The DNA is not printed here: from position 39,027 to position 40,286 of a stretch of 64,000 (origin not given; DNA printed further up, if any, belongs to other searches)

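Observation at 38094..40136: ThDP-dependent E1 alpha/beta pair without E2/E3 inside a sugar operon: candidate two-carbon branching of an amino sugar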

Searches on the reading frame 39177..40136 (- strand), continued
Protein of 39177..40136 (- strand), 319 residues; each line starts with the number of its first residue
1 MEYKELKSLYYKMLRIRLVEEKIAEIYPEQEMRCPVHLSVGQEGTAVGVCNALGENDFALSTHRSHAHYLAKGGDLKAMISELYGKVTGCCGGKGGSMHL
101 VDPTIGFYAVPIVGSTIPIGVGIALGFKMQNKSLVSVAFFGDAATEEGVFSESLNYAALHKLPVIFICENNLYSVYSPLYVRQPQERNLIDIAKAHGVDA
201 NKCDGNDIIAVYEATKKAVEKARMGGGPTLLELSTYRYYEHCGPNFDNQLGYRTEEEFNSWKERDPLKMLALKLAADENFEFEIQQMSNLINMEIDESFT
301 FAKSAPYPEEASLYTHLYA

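Call 50: get_annotated_region(hit=H10, flank=6000)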
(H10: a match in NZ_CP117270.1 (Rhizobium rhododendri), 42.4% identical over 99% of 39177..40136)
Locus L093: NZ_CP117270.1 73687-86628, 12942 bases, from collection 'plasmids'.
description: Rhizobium rhododendri strain rho-6.2 plasmid unnamed2, complete sequence
organism: Rhizobium rhododendri (NCBI taxid 2506430)
taxonomy: Bacteria; Pseudomonadota; Alphaproteobacteria; Hyphomicrobiales; Rhizobiaceae; Rhizobium; Rhizobium rhododendri
host: -; source: Rhododendron sp.,pure bacterial culture,Aerial tumor; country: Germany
typing (MOB-suite, as given by PLSDB): non-mobilizable
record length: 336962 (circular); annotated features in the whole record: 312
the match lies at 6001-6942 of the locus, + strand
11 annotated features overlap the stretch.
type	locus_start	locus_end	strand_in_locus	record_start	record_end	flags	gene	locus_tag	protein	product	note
CDS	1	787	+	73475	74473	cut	-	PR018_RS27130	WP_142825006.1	PTS glucitol/sorbitol transporter subunit IIB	-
CDS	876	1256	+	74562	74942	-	-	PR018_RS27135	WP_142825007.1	PTS glucitol/sorbitol transporter subunit IIA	GO:0009401 - phosphoenolpyruvate-dependent sugar phosphotransferase system [Evidence IEA]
CDS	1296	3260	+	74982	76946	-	ptsP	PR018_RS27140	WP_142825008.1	phosphoenolpyruvate--protein phosphotransferase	GO:0009401 - phosphoenolpyruvate-dependent sugar phosphotransferase system [Evidence IEA]; GO:0006808 - regulation of ...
CDS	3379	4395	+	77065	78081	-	-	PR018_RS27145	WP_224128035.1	sugar-binding transcriptional regulator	-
CDS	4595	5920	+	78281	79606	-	-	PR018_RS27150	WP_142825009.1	NAD(P)H-dependent oxidoreductase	-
CDS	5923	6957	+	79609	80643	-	-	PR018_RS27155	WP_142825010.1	thiamine pyrophosphate-dependent dehydrogenase E1 component subunit alpha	-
CDS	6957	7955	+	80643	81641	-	-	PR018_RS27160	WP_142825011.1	alpha-ketoacid dehydrogenase subunit beta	-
CDS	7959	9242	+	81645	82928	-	-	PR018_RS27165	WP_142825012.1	dihydrolipoamide acetyltransferase family protein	GO:0006096 - glycolytic process [Evidence IEA]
CDS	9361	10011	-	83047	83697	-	-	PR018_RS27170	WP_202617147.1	hypothetical protein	-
CDS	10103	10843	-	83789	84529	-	-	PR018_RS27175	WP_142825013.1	hypothetical protein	-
CDS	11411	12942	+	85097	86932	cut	thiC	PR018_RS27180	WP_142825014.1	phosphomethylpyrimidine synthase ThiC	GO:0009228 - thiamine biosynthetic process [Evidence IEA]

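Call 51: get_annotated_region(hit=H1, flank=12000)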
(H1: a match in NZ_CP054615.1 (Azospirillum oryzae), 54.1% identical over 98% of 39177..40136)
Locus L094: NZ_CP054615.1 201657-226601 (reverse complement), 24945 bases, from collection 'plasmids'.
description: Azospirillum oryzae strain KACC 14407 plasmid unnamed1, complete sequence
organism: Azospirillum oryzae (NCBI taxid 286727)
taxonomy: Bacteria; Pseudomonadota; Alphaproteobacteria; Rhodospirillales; Azospirillaceae; Azospirillum; Azospirillum oryzae
host: -; source: cell culture,soil; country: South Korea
typing (MOB-suite, as given by PLSDB): non-mobilizable; replicon rep_cluster_1806
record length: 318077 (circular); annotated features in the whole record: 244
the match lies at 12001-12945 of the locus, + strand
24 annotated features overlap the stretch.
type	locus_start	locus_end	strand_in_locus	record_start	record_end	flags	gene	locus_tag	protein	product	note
CDS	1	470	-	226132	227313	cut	-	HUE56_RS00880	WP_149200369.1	radical SAM protein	-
CDS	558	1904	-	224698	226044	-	-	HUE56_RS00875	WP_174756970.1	tetratricopeptide repeat protein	-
CDS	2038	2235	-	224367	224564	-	-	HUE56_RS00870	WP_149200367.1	hypothetical protein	-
CDS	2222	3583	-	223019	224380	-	-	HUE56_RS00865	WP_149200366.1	SGNH/GDSL hydrolase family protein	-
CDS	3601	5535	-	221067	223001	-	-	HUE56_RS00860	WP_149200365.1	carbamoyltransferase N-terminal domain-containing protein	GO:0009058 - biosynthetic process [Evidence IEA]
CDS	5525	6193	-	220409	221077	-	-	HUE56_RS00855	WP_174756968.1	class I SAM-dependent methyltransferase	-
CDS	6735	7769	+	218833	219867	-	-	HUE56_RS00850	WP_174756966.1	NAD-dependent epimerase/dehydratase family protein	-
CDS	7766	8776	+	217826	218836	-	-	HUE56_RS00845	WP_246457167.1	SDR family oxidoreductase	-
CDS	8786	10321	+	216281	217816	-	-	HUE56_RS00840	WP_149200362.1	PfkB family carbohydrate kinase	-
CDS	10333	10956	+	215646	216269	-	-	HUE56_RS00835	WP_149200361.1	SIS domain-containing protein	-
CDS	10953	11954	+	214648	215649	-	-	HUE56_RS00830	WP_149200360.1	SDR family oxidoreductase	-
CDS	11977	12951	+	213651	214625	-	-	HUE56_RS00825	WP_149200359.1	thiamine pyrophosphate-dependent dehydrogenase E1 component subunit alpha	-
CDS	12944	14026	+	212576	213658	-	-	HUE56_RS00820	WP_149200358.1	transketolase C-terminal domain-containing protein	-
CDS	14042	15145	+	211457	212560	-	-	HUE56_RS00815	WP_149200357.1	DegT/DnrJ/EryC1/StrS family aminotransferase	-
CDS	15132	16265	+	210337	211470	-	-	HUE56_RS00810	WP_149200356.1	DegT/DnrJ/EryC1/StrS family aminotransferase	-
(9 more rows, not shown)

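Call 52: get_annotated_region(hit=H3, flank=9000)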
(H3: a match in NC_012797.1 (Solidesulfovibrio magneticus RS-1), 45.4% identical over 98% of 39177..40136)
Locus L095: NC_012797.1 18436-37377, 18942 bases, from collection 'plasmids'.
description: Solidesulfovibrio magneticus RS-1 plasmid pDMC1, complete sequence
organism: Solidesulfovibrio magneticus RS-1 (NCBI taxid 573370)
taxonomy: Bacteria; Thermodesulfobacteriota; Desulfovibrionia; Desulfovibrionales; Desulfovibrionaceae; Solidesulfovibrio; Solidesulfovibrio magneticus; Solidesulfovibrio magneticus RS-1
host: -; source: -; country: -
typing (MOB-suite, as given by PLSDB): non-mobilizable
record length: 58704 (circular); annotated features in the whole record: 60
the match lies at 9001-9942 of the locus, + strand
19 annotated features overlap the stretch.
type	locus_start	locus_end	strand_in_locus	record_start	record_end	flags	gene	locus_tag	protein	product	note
CDS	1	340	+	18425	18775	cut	tnpB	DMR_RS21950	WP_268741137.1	IS66 family insertion sequence element accessory protein TnpB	-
CDS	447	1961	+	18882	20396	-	-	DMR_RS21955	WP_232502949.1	IS66 family transposase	-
CDS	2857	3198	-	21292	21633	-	-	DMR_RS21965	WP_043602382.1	hypothetical protein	-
CDS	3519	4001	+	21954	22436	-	-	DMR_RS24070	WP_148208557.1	VTT domain-containing protein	-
CDS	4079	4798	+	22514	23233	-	-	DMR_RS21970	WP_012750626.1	glycosyltransferase family 2 protein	-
CDS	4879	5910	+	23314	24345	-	-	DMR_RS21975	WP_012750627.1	glycosyltransferase family 2 protein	-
CDS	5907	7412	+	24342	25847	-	-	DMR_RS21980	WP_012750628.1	radical SAM protein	-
CDS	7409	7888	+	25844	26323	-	-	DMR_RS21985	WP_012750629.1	NUDIX domain-containing protein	-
CDS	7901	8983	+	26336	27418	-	-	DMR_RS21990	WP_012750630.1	kinase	-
CDS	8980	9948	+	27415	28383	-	-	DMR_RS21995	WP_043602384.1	thiamine pyrophosphate-dependent dehydrogenase E1 component subunit alpha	-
CDS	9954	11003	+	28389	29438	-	-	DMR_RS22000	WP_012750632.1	transketolase C-terminal domain-containing protein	-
CDS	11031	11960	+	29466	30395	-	-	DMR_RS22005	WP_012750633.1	GDP-L-fucose synthase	-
CDS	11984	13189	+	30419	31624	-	-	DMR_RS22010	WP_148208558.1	DegT/DnrJ/EryC1/StrS family aminotransferase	-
CDS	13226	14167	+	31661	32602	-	-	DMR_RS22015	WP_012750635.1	NAD-dependent epimerase/dehydratase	-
CDS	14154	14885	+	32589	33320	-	-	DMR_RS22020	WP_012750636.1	nucleotidyltransferase family protein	-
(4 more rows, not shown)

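Call 53: get_annotated_region(hit=H26, flank=6000)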
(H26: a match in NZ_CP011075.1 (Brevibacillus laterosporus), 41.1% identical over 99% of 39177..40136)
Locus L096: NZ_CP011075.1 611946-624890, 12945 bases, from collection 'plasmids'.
description: Brevibacillus laterosporus strain B9 plasmid unnamed1, complete sequence
organism: Brevibacillus laterosporus (NCBI taxid 1465)
taxonomy: Bacteria; Bacillota; Bacilli; Bacillales; Paenibacillaceae; Brevibacillus; Brevibacillus laterosporus
host: -; source: Oryza sativa; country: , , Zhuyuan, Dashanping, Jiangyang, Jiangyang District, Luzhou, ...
typing (MOB-suite, as given by PLSDB): non-mobilizable
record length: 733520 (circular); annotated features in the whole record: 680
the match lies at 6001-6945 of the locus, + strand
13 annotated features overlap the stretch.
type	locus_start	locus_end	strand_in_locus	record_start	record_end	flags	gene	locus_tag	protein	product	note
CDS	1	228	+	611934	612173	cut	mtrB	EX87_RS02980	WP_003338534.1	trp RNA-binding attenuation protein MtrB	GO:0006353 - DNA-templated transcription termination [Evidence IEA]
CDS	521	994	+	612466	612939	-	-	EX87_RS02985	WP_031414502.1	PTS sugar transporter subunit IIA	GO:0008643 - carbohydrate transport [Evidence IEA]; GO:0009401 - phosphoenolpyruvate-dependent sugar phosphotransferase ...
CDS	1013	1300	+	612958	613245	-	-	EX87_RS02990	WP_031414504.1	PTS sugar transporter subunit IIB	GO:0008643 - carbohydrate transport [Evidence IEA]; GO:0009401 - phosphoenolpyruvate-dependent sugar phosphotransferase ...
CDS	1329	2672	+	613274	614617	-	-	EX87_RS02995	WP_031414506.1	PTS transporter subunit IIC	GO:0009401 - phosphoenolpyruvate-dependent sugar phosphotransferase system [Evidence IEA]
CDS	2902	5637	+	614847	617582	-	-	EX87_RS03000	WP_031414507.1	PTS sugar transporter subunit IIA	-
CDS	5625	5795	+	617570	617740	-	-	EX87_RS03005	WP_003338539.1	hypothetical protein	-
CDS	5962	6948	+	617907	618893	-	-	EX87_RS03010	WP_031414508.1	thiamine pyrophosphate-dependent dehydrogenase E1 component subunit alpha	-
CDS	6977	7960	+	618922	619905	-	-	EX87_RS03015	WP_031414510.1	alpha-ketoacid dehydrogenase subunit beta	-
CDS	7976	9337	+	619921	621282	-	-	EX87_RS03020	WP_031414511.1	2-oxo acid dehydrogenase subunit E2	-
CDS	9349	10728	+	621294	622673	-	lpdA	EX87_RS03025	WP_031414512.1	dihydrolipoyl dehydrogenase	GO:0045454 - cell redox homeostasis [Evidence IEA]; GO:0051068 - dihydrolipoamide metabolic process [Evidence IEA]; ...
CDS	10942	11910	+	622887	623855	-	-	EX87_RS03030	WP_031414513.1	sugar-binding transcriptional regulator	-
CDS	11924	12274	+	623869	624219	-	-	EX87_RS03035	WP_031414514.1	hypothetical protein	-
CDS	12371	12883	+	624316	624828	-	-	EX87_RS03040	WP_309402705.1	hypothetical protein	-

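Call 56: get_annotated_region(hit=H5, flank=8000)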
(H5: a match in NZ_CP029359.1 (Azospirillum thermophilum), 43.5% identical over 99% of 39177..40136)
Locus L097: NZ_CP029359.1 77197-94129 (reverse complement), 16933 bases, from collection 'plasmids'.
description: Azospirillum thermophilum strain CFH 70021 plasmid unnamed4
organism: Azospirillum thermophilum (NCBI taxid 2202148)
taxonomy: Bacteria; Pseudomonadota; Alphaproteobacteria; Rhodospirillales; Azospirillaceae; Azospirillum; Azospirillum thermophilum
host: -; source: cell culture,hot spring; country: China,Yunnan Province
typing (MOB-suite, as given by PLSDB): non-mobilizable
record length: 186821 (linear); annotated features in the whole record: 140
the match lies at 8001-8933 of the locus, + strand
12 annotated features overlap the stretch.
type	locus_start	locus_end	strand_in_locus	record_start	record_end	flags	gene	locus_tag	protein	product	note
CDS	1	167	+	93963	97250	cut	-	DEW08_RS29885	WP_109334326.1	carbohydrate-binding domain-containing protein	-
CDS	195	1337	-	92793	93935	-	-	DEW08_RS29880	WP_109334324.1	SRPBCC family protein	GO:0044237 - cellular metabolic process [Evidence IEA]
CDS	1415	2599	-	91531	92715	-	-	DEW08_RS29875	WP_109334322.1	sialidase family protein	-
CDS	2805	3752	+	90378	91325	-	-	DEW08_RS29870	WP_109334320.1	hypothetical protein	-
CDS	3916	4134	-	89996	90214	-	-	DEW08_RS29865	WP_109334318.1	hypothetical protein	-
CDS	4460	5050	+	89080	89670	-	-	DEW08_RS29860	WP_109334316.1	NUDIX hydrolase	-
CDS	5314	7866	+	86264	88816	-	-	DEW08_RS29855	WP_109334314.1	PAS domain-containing protein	-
CDS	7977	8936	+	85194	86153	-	-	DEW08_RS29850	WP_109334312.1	thiamine pyrophosphate-dependent dehydrogenase E1 component subunit alpha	-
CDS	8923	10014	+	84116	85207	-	-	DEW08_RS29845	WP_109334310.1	transketolase C-terminal domain-containing protein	-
CDS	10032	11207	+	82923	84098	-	-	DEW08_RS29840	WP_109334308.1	DegT/DnrJ/EryC1/StrS family aminotransferase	-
CDS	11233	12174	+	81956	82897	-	-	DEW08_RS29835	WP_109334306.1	NAD(P)-dependent oxidoreductase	-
CDS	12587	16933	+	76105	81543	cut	-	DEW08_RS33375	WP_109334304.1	Calx-beta domain-containing protein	GO:0007154 - cell communication [Evidence IEA]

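Call 57: get_annotated_region(hit=H21, flank=5000)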
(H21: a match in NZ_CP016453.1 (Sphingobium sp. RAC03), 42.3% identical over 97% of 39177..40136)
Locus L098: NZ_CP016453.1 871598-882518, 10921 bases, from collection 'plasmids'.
description: Sphingobium sp. RAC03 plasmid pBSY17_1, complete sequence
organism: Sphingobium sp. RAC03 (NCBI taxid 1843368)
taxonomy: Bacteria; Pseudomonadota; Alphaproteobacteria; Sphingomonadales; Sphingomonadaceae; Sphingobium; Sphingobium sp. RAC03
host: -; source: Microbial isolate,Algal phycosphere; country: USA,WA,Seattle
typing (MOB-suite, as given by PLSDB): non-mobilizable; mating-pair formation MPF_F
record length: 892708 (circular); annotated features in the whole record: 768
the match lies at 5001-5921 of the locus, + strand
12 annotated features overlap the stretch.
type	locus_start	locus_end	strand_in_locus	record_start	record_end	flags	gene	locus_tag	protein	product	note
CDS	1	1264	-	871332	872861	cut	-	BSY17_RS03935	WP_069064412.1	tetratricopeptide repeat protein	-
CDS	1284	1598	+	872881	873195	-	-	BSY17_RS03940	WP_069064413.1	antibiotic biosynthesis monooxygenase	-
CDS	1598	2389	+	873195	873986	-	-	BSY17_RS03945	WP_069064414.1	SDR family oxidoreductase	-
CDS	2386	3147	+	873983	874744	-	-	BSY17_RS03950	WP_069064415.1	SDR family oxidoreductase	-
CDS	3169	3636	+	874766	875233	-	-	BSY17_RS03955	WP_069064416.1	cupin domain-containing protein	-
CDS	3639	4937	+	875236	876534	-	-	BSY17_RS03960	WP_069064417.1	M24 family metallopeptidase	-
CDS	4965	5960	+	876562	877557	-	-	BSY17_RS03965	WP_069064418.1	thiamine pyrophosphate-dependent dehydrogenase E1 component subunit alpha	-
CDS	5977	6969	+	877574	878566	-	-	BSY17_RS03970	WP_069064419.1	transketolase C-terminal domain-containing protein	-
CDS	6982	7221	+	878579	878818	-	-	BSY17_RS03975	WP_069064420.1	biotin/lipoyl-containing protein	-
CDS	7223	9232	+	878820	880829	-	-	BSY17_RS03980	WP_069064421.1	pyrroloquinoline quinone-dependent dehydrogenase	-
CDS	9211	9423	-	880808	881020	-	-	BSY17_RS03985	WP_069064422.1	hypothetical protein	-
CDS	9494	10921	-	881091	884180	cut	-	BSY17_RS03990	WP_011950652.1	Tn3 family transposase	-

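Call 58: get_annotated_region(hit=H25, flank=5000)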
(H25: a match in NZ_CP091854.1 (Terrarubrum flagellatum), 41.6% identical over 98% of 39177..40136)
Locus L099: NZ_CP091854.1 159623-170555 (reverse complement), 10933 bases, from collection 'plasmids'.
description: Terrarubrum flagellatum strain 7MK25 plasmid unnamed3, complete sequence
organism: Terrarubrum flagellatum (NCBI taxid 2895980)
taxonomy: Bacteria; Pseudomonadota; Alphaproteobacteria; Hyphomicrobiales; Terrirubraceae; Terrirubrum; Terrarubrum flagellatum
host: -; source: cell culture,forest soil; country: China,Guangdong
typing (MOB-suite, as given by PLSDB): non-mobilizable
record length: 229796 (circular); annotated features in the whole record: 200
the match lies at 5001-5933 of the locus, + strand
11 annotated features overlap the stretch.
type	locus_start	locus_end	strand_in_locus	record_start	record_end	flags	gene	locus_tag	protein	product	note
CDS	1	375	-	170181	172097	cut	ptsP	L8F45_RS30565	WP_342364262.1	phosphoenolpyruvate--protein phosphotransferase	GO:0009401 - phosphoenolpyruvate-dependent sugar phosphotransferase system [Evidence IEA]; GO:0006808 - regulation of ...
CDS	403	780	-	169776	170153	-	-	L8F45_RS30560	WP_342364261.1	PTS glucitol/sorbitol transporter subunit IIA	-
CDS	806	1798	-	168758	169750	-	-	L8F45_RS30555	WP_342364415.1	PTS glucitol/sorbitol transporter subunit IIB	-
CDS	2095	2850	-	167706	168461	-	-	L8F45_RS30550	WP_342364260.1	PTS glucitol/sorbitol transporter subunit IIC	-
CDS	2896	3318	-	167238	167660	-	-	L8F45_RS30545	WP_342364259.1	transcriptional regulator GutM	-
CDS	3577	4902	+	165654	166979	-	-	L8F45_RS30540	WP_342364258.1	homoserine dehydrogenase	-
CDS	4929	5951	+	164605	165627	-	-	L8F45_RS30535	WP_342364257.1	thiamine pyrophosphate-dependent dehydrogenase E1 component subunit alpha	-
CDS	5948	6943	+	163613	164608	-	-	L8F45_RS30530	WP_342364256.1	alpha-ketoacid dehydrogenase subunit beta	-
CDS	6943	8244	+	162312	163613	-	-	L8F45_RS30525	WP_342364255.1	acetoin dehydrogenase dihydrolipoyllysine-residue acetyltransferase subunit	-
CDS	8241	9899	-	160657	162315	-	-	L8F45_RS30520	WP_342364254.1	hydantoinase B/oxoprolinase family protein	-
CDS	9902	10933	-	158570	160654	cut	-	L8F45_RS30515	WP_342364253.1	hydantoinase/oxoprolinase family protein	-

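Call 59: get_annotated_region(hit=H17, flank=5000)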
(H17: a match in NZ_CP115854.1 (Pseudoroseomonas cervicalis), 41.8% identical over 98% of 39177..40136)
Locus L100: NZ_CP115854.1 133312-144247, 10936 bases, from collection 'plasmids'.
description: Pseudoroseomonas cervicalis strain PL22-11A plasmid pL11-C, complete sequence
organism: Pseudoroseomonas cervicalis (NCBI taxid 204525)
taxonomy: Bacteria; Pseudomonadota; Alphaproteobacteria; Rhodospirillales; Acetobacteraceae; Pseudoroseomonas; Pseudoroseomonas cervicalis
host: -; source: -; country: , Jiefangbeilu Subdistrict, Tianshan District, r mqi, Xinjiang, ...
typing (MOB-suite, as given by PLSDB): non-mobilizable
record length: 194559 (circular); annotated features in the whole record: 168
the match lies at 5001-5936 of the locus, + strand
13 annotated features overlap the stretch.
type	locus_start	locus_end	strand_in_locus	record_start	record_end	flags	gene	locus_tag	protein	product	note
CDS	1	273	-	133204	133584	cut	-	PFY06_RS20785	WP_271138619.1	PTS glucitol/sorbitol transporter subunit IIA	-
CDS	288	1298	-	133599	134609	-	-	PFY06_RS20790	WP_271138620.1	PTS glucitol/sorbitol transporter subunit IIB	-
CDS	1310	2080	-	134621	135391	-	-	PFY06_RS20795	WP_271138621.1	PTS glucitol/sorbitol transporter subunit IIC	-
CDS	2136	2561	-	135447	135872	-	-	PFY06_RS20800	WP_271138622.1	transcriptional regulator GutM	-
CDS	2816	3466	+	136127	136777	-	-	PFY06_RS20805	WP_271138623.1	hypothetical protein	-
CDS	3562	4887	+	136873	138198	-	-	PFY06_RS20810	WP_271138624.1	homoserine dehydrogenase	-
CDS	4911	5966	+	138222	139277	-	-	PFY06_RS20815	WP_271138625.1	thiamine pyrophosphate-dependent dehydrogenase E1 component subunit alpha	-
CDS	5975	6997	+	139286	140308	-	-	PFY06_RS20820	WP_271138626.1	alpha-ketoacid dehydrogenase subunit beta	-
CDS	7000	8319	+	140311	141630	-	-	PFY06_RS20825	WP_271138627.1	acetoin dehydrogenase dihydrolipoyllysine-residue acetyltransferase subunit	-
CDS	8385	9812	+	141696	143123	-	-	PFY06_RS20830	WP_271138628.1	PTS transporter subunit IIC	GO:0009401 - phosphoenolpyruvate-dependent sugar phosphotransferase system [Evidence IEA]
CDS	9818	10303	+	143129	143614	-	-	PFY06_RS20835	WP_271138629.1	PTS sugar transporter subunit IIA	GO:0008643 - carbohydrate transport [Evidence IEA]; GO:0009401 - phosphoenolpyruvate-dependent sugar phosphotransferase ...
CDS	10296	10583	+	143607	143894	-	-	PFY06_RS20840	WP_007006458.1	PTS sugar transporter subunit IIB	GO:0008643 - carbohydrate transport [Evidence IEA]; GO:0009401 - phosphoenolpyruvate-dependent sugar phosphotransferase ...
CDS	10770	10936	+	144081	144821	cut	-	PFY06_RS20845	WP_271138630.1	4Fe-4S dicluster domain-containing protein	-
